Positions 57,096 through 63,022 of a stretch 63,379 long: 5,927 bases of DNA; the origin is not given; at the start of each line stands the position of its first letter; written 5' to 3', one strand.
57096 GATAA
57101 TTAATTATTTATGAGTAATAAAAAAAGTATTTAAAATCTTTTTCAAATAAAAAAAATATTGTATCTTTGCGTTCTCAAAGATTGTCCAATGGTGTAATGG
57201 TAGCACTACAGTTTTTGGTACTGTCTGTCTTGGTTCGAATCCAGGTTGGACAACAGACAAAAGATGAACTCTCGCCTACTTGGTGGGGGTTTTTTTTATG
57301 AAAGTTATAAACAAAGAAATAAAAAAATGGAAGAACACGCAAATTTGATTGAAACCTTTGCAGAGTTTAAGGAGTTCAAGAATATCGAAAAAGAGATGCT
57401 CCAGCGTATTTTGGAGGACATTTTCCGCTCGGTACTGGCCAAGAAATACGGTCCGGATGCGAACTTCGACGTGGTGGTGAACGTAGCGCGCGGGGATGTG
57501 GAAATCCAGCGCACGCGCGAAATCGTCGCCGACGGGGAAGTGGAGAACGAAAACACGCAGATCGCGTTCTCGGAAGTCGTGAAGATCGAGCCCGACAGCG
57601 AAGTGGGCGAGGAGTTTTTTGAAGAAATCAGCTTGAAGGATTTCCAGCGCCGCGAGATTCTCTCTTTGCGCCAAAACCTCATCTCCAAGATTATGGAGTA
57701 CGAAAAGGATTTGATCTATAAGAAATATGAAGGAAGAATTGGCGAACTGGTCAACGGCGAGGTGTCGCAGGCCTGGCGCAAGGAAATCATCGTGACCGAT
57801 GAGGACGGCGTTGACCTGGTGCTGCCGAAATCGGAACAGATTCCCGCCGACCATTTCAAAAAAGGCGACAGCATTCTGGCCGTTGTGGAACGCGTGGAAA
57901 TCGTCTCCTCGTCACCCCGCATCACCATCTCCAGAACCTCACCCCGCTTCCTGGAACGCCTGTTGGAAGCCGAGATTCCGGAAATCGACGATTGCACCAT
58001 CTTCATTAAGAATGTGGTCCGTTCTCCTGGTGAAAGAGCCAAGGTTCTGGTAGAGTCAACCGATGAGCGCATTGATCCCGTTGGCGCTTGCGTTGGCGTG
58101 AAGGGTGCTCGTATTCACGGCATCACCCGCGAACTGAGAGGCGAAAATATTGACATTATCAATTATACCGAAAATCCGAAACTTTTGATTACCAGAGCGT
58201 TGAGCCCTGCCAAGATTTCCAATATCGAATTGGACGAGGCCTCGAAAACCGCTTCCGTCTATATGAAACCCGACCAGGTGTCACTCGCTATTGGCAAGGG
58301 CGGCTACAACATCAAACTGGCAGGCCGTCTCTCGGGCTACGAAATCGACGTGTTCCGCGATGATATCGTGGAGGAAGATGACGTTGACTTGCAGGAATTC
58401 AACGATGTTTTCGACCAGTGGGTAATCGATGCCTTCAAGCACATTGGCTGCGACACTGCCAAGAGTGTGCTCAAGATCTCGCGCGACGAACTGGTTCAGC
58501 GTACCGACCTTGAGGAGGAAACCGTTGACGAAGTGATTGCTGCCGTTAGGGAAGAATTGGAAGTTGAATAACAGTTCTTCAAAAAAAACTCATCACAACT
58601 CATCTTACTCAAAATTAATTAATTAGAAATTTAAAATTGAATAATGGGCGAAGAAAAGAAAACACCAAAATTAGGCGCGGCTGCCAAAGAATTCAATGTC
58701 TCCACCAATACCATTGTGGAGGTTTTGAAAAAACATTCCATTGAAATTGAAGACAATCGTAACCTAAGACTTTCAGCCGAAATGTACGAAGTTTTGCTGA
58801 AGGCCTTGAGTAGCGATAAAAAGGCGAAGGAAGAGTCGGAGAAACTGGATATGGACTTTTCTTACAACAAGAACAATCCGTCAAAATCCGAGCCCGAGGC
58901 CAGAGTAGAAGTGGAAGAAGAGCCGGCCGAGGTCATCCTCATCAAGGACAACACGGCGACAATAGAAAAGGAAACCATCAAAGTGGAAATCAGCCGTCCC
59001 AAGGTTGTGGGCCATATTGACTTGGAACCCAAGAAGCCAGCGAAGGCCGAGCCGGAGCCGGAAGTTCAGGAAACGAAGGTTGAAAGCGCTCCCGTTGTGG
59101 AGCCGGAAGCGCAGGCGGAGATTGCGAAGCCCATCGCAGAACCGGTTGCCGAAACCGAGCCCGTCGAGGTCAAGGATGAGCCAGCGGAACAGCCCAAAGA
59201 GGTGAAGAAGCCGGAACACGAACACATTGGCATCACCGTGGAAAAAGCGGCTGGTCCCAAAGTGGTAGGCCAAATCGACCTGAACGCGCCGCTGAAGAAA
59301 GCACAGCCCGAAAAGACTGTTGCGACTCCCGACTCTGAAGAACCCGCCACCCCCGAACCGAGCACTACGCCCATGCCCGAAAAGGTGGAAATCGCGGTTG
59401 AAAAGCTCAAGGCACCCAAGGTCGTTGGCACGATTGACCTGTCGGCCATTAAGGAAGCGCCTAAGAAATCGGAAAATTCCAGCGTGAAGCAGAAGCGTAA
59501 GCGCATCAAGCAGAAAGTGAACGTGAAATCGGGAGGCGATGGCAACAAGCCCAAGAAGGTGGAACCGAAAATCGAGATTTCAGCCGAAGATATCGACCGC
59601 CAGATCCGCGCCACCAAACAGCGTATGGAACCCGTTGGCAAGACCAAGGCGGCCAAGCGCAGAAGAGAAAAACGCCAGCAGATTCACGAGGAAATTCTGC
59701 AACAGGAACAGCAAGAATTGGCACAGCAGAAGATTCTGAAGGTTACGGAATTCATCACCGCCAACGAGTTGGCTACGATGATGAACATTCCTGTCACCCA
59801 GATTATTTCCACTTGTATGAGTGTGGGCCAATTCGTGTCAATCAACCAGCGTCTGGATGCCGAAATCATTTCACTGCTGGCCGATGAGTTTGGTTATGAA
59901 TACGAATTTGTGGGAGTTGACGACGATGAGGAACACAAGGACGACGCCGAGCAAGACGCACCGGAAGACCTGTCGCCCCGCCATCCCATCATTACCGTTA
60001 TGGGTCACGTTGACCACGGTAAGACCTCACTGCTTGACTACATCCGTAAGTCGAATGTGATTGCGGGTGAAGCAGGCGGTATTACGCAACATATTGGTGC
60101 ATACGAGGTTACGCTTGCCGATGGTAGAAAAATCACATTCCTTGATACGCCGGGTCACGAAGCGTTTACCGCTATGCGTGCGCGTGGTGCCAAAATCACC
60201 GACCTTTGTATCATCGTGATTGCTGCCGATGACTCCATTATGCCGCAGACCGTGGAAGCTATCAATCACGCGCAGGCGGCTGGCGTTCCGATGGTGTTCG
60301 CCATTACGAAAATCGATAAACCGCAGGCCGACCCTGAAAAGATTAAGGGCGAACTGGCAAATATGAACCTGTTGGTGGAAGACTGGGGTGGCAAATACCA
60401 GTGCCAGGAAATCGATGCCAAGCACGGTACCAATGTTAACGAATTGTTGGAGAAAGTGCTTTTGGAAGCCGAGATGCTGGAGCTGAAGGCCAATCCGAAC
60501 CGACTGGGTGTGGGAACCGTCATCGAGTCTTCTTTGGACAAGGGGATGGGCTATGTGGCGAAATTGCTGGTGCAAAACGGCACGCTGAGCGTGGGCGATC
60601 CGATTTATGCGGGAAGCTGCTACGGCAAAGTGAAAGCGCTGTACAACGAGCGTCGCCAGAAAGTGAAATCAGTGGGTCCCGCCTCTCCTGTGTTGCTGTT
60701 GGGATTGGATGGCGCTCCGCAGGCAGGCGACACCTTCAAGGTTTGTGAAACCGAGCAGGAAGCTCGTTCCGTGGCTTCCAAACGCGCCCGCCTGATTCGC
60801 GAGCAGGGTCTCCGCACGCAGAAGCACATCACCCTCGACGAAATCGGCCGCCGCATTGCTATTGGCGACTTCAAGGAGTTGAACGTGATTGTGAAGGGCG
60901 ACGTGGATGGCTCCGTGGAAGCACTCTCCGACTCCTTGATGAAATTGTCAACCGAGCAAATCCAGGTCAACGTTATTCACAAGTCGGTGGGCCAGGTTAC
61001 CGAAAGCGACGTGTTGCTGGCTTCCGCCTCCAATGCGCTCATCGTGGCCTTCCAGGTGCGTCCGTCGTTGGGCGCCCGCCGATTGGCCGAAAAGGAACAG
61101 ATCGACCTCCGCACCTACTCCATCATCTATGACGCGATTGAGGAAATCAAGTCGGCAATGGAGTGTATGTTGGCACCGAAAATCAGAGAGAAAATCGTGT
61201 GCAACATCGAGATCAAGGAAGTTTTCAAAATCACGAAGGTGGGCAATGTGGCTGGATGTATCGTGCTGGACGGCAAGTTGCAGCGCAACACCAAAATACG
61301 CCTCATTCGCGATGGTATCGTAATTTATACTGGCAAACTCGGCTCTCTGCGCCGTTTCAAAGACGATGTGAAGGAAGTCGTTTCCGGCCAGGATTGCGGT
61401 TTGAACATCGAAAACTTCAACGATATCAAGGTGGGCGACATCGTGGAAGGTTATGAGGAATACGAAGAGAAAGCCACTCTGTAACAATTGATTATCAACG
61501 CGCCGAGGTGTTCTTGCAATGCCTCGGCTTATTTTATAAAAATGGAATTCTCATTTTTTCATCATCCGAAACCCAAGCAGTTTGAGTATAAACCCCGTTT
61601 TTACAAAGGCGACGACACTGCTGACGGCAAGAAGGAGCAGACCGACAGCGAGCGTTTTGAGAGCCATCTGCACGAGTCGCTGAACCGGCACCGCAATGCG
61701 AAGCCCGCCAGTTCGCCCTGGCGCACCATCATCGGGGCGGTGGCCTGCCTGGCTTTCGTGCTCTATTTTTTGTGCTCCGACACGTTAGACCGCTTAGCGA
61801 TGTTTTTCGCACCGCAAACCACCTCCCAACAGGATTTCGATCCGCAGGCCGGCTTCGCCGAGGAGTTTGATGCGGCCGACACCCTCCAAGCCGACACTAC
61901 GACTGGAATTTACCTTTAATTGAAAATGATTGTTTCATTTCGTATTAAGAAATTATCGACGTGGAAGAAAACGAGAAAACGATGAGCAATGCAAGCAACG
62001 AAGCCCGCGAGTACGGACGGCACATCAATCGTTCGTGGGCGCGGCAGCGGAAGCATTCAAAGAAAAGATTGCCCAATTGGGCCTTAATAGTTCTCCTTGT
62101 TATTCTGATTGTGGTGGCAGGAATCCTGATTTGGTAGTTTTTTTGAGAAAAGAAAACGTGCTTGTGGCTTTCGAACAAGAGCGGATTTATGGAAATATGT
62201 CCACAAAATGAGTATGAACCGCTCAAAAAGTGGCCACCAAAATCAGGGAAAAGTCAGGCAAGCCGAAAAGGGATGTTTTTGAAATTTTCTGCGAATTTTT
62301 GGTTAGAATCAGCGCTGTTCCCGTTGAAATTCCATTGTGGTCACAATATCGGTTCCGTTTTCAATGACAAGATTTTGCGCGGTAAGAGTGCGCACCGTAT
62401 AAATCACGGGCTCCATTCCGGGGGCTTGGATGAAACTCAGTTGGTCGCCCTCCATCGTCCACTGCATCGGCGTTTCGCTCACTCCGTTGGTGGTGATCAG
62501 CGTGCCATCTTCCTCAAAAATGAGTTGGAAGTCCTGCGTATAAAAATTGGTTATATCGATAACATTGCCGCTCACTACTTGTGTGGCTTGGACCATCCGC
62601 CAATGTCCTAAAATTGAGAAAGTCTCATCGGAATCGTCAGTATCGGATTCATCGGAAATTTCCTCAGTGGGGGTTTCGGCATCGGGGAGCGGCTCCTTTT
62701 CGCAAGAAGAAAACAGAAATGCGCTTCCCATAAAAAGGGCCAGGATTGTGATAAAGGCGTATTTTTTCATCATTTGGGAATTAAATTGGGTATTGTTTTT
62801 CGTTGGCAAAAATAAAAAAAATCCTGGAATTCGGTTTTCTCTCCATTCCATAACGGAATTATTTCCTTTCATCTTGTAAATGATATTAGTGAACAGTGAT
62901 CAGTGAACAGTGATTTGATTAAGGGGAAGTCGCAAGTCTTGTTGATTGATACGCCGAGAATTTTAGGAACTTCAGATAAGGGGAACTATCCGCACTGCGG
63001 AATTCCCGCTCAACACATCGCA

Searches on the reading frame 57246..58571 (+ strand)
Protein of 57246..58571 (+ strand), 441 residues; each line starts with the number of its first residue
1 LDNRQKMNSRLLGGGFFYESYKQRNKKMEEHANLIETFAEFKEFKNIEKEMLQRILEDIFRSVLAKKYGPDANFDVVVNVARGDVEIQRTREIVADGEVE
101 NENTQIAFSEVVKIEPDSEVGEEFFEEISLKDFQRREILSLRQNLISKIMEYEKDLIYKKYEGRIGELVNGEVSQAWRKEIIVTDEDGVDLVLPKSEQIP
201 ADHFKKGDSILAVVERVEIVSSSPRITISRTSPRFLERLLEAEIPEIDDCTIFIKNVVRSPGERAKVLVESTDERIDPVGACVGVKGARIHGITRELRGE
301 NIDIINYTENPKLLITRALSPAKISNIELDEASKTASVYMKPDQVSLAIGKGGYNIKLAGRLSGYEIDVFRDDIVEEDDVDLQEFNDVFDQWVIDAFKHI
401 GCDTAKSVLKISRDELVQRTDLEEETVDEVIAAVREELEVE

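Call 47: search_protein_families(library=pfam, proteins=[window:57246-58571:+])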
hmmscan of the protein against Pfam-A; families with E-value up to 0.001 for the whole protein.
window:57246-58571:+ (441 aa): 5 families
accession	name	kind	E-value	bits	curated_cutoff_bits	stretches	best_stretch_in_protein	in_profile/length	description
PF13184.12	KH_5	-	4.1e-28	97.8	27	1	261-328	1-68/69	NusA-like KH domain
PF08529.16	NusA_N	-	3.3e-24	85.8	23.8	1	33-155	1-119/119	NusA N-terminal domain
PF23095.1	KH_NusA_C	-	1.2e-06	28.9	34.2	1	338-369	3-34/59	Transcription termination/antitermination protein NusA, KH domain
PF07650.23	KH_2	-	7.8e-05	22.9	22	1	316-372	7-63/78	KH domain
PF00575.29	S1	-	0.00076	20.3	22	0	165-219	4-64/74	S1 RNA binding domain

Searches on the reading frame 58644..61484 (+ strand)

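Call 9: search_protein_families(library=pfam, proteins=[window:58644-61484:+])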
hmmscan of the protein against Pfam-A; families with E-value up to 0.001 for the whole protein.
window:58644-61484:+ (946 aa): 7 families
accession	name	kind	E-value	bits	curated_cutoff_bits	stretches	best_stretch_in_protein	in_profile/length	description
PF11987.13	IF-2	-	3.7e-40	136.9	27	1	722-836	3-117/117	Translation-initiation factor 2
PF00009.33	GTP_EFTU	-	1.7e-31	109.7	26.5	1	446-606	2-183/188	Elongation factor Tu GTP binding domain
PF22042.2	EF-G_D2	-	2.7e-26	91.9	27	1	624-700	4-83/84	Elongation factor G domain 2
PF04760.21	IF2_N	-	1.2e-14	54.2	25.3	1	368-419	1-53/53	Translation initiation factor IF-2, N-terminal region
PF03144.31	GTP_EFTU_D2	-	5.2e-11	43.2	30.3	1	867-934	1-72/73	Elongation factor Tu domain 2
PF01926.29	MMR_HSR1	-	2.8e-10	40.7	21.9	1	450-556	2-113/113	50S ribosome-binding GTPase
PF00071.28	Ras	-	0.00062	19.8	21.6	0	451-607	3-158/162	Ras family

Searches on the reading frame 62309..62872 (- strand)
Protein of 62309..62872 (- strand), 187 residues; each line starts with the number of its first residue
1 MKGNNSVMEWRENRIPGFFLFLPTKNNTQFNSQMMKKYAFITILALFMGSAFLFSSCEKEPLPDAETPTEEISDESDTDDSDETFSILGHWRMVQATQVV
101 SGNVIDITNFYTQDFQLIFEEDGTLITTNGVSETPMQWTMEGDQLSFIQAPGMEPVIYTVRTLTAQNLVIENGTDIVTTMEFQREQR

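Call 9: search_protein_families(library=pfam, proteins=[window:62309-62872:-])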
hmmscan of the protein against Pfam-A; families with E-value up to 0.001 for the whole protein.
window:62309-62872:- (187 aa): 0 families

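Call 78: list_cluster_members(proteins=[window:62309-62872:-, window:62309-62773:-, window:62309-62770:-, window:13672-14286:+, window:14758-20178:-, window:61488-61919:+, window:21954-22646:+, window:24631-25524:+, window:25713-27824:+])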
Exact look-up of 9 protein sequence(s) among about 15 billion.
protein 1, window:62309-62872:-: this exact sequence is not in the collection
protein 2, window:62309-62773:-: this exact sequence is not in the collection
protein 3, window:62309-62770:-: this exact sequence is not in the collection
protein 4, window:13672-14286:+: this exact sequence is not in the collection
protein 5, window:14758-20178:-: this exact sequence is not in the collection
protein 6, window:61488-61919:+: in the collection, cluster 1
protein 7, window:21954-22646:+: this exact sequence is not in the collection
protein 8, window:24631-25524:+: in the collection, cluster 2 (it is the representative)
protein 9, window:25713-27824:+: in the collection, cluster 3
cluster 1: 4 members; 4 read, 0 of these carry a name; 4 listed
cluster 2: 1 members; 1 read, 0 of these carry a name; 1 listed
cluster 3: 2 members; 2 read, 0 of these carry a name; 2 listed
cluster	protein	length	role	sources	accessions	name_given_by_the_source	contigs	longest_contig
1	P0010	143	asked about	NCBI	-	-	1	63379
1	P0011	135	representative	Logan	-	-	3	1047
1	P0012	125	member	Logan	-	-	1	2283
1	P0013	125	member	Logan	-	-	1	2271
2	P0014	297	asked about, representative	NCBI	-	-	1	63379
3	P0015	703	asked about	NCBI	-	-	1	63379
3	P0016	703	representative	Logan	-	-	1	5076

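Call 92: search_protein_families(library=pfam, proteins=[window:62312-62773:-], max_evalue=1)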
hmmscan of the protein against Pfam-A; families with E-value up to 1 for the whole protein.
window:62312-62773:- (154 aa): 1 family
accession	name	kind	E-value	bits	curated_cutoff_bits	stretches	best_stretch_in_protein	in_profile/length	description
PF16395.11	DUF5004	-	0.016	15.7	21.6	1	39-109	8-89/153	Domain of unknown function (DUF5004)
